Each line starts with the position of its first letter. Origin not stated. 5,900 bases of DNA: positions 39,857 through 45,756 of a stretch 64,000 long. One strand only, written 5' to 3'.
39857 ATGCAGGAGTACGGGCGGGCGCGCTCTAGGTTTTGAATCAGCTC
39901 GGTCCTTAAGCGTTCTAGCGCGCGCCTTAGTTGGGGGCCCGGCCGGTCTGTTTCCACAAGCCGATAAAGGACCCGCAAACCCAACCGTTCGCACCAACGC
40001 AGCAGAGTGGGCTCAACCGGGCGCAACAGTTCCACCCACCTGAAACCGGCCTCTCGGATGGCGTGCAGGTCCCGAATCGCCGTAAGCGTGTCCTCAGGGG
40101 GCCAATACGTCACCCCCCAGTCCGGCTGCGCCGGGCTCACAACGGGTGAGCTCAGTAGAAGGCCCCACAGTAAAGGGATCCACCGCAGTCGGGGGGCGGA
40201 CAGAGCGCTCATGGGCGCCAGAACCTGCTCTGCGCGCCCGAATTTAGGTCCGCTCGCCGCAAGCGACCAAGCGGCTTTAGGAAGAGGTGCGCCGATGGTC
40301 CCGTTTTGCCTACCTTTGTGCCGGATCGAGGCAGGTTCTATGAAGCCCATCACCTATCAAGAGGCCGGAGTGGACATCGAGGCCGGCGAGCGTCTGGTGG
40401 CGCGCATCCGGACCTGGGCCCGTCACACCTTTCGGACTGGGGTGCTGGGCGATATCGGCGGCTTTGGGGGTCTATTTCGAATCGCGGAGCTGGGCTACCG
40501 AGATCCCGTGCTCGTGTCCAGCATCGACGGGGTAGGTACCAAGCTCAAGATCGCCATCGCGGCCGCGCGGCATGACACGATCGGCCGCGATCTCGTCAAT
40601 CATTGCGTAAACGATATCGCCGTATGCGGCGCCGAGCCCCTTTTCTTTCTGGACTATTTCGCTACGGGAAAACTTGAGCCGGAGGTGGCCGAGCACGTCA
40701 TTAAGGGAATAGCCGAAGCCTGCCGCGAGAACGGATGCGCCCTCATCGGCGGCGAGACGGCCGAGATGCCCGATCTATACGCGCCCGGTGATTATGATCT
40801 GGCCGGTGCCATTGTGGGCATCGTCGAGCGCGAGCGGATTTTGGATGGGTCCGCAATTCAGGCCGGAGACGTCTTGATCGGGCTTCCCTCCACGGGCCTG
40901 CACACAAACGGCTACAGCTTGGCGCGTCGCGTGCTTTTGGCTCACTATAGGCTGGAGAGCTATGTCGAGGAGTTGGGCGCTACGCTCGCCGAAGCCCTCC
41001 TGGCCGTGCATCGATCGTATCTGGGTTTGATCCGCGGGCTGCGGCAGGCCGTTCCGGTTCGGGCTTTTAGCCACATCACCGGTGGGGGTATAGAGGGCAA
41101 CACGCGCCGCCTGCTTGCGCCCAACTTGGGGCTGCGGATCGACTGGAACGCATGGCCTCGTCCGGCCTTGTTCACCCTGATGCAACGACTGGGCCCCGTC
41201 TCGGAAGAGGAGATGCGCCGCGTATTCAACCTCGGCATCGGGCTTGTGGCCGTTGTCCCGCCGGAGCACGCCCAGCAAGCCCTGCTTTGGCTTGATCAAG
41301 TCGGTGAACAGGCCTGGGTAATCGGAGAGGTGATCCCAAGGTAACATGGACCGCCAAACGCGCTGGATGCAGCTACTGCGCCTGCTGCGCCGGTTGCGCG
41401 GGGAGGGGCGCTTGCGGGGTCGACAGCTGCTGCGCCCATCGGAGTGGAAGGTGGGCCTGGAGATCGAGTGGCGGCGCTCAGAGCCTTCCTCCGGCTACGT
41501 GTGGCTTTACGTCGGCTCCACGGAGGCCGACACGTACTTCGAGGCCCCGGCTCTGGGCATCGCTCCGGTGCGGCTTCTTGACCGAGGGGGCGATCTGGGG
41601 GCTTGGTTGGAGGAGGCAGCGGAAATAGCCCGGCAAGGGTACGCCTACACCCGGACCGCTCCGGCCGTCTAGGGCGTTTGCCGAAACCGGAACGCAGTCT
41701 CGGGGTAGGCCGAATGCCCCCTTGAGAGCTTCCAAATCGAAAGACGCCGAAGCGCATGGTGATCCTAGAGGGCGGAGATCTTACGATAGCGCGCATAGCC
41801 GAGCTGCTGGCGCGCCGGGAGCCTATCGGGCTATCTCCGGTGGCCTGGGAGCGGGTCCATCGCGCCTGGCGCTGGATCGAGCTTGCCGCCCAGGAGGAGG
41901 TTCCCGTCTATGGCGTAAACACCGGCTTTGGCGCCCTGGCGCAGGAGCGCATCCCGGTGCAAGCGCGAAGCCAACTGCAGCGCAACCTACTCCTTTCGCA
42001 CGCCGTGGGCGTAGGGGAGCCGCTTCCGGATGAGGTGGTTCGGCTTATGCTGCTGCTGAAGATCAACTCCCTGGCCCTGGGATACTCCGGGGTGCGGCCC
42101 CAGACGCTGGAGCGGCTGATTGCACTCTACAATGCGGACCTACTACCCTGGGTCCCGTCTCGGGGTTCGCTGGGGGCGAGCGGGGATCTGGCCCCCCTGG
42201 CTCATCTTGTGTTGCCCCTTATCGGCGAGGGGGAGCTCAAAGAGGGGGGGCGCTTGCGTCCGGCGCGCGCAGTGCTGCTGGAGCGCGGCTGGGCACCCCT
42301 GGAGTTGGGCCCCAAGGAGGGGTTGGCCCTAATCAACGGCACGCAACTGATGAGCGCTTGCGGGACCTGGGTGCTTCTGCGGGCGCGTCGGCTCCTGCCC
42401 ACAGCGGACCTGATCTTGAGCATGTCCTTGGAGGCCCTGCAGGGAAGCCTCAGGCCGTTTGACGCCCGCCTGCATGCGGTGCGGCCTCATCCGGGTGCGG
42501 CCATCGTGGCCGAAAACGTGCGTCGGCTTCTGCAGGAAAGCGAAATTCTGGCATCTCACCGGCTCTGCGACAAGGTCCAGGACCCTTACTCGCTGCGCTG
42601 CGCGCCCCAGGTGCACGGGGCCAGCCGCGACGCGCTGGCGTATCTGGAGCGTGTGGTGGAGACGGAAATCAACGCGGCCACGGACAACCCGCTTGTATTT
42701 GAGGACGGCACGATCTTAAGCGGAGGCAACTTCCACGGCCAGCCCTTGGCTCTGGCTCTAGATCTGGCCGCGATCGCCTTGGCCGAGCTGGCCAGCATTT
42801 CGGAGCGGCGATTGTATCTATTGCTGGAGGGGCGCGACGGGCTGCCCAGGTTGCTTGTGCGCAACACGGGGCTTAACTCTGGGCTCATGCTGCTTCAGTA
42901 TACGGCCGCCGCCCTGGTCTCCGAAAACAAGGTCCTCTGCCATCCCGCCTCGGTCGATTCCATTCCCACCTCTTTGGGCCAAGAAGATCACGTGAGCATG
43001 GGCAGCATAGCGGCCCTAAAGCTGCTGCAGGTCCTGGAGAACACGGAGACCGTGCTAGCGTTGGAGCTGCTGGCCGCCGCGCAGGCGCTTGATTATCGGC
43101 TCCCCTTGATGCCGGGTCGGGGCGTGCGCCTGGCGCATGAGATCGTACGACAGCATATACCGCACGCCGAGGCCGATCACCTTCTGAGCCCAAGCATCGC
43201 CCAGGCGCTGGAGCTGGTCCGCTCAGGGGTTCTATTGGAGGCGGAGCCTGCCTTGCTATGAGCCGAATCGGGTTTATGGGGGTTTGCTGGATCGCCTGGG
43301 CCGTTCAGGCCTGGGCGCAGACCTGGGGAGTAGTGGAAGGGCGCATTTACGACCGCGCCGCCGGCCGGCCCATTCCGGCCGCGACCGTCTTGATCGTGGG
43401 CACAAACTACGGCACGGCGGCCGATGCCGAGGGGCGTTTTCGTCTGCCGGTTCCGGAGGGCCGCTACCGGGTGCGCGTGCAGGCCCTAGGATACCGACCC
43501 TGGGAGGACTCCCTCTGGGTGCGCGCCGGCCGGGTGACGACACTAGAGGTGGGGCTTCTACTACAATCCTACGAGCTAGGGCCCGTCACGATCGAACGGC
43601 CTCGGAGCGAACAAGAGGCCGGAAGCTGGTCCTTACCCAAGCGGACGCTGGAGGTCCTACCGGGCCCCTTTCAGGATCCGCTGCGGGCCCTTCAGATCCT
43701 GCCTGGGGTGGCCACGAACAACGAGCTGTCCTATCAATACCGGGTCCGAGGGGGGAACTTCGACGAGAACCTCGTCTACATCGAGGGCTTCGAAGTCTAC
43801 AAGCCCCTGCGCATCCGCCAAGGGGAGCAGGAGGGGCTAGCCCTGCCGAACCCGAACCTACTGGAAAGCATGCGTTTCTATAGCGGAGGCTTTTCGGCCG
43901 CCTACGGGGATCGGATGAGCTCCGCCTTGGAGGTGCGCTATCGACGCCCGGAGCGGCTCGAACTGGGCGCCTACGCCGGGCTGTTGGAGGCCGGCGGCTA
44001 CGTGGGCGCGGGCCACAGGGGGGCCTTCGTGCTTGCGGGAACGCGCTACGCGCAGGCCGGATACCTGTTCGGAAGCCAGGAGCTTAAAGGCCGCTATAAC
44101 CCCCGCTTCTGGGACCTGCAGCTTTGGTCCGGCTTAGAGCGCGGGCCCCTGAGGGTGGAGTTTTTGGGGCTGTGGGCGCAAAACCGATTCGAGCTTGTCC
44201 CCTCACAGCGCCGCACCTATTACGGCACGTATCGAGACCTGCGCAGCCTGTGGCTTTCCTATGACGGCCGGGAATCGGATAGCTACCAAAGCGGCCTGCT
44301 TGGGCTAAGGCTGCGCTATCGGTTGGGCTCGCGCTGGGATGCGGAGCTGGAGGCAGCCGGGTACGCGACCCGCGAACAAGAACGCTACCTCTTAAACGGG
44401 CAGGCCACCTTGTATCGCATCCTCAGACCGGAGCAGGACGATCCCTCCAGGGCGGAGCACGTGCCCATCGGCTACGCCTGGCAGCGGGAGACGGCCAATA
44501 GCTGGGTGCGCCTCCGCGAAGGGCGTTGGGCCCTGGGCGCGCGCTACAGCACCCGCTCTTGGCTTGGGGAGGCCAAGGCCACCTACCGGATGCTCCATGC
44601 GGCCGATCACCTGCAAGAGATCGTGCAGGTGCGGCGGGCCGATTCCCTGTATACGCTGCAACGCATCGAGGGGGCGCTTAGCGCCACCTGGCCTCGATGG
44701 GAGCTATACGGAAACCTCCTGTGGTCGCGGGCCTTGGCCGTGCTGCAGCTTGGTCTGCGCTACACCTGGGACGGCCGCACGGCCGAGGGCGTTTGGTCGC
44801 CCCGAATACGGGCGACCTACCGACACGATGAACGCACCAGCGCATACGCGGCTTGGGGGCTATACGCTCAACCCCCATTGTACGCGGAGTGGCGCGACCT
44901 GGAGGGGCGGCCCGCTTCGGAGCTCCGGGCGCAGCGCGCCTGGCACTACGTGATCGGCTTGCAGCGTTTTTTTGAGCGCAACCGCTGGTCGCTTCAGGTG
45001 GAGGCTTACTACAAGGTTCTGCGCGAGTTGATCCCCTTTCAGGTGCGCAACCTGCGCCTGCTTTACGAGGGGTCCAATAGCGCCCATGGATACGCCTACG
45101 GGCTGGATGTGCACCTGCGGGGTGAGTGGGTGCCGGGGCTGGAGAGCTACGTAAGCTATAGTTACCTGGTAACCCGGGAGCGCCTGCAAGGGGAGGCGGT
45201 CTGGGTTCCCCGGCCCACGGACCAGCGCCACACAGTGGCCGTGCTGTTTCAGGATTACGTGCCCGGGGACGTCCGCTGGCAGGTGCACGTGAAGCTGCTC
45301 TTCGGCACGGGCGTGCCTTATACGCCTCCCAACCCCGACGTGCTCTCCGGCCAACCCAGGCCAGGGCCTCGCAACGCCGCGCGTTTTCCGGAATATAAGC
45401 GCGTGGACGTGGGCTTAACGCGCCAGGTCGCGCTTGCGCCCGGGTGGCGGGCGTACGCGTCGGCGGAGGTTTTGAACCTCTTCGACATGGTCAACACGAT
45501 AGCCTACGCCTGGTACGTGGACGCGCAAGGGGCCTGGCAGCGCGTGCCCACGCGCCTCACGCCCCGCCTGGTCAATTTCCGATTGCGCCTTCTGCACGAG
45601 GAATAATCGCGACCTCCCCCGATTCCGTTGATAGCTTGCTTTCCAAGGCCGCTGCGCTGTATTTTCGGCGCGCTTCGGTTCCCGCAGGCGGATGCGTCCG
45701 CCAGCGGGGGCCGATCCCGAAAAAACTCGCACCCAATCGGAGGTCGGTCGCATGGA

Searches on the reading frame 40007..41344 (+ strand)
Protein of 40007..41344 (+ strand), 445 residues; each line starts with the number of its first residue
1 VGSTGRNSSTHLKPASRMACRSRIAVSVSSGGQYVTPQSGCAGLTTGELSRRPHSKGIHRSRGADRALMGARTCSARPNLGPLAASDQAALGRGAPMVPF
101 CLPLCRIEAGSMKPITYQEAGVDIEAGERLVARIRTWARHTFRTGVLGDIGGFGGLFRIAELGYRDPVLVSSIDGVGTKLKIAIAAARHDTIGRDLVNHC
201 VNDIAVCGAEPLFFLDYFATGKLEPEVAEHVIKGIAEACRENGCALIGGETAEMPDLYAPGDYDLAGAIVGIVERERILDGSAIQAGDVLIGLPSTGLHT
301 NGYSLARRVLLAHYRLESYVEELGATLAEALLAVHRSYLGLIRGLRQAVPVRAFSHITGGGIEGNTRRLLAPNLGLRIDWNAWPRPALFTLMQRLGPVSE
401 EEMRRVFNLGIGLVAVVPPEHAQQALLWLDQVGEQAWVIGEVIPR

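Call 77: search_protein_families(library=pfam, proteins=[window:40007-41344:+], max_evalue=0.001)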
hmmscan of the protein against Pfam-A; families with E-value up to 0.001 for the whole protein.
window:40007-41344:+ (445 aa): 2 families
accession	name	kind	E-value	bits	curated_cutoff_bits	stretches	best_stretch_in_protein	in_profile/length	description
PF00586.29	AIRS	-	3.8e-26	92.1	24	1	168-273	14-112/112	AIR synthase related protein, N-terminal domain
PF02769.27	AIRS_C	-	3.9e-25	89.3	23.1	1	285-444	1-147/156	AIR synthase related protein, C-terminal domain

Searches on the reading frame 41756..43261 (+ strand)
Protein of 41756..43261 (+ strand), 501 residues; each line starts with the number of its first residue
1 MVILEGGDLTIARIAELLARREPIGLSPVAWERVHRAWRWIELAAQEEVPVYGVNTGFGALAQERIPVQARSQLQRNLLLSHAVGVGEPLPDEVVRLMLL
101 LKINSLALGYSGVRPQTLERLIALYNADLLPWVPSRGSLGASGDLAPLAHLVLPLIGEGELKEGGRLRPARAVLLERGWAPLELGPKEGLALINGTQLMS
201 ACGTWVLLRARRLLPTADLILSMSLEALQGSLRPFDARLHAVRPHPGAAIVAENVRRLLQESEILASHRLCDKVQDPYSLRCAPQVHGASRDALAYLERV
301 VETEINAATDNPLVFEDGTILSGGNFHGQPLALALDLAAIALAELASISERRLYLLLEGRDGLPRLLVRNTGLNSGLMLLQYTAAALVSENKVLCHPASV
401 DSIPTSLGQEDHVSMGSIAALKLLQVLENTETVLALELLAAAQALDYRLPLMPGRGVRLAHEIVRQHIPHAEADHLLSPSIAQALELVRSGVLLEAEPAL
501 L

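Call 77: search_protein_families(library=pfam, proteins=[window:41756-43261:+], max_evalue=0.001)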
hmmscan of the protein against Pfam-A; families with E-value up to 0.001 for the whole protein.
window:41756-43261:+ (501 aa): 1 family
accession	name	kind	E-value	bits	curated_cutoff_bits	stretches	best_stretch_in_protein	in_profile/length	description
PF00221.24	Lyase_aromatic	-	2e-193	643.8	27.3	1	9-466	1-466/466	Aromatic amino acid lyase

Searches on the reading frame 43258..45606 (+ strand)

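Call 52: search_protein_families(library=pfam, proteins=[window:43258-45606:+], max_evalue=0.001)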
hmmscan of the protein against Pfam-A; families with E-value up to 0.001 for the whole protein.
window:43258-45606:+ (782 aa): 3 families
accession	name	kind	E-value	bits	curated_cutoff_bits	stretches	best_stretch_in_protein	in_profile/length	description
PF13620.12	CarboxypepD_reg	-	1.2e-17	64.4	32.3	1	26-100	2-81/82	Carboxypeptidase regulatory-like domain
PF13715.12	CarbopepD_reg_2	-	5e-13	49.3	32.2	1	26-107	1-83/88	CarboxypepD_reg-like domain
PF07715.20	Plug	-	9.8e-07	29.7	23.9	1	138-219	22-102/107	TonB-dependent Receptor Plug Domain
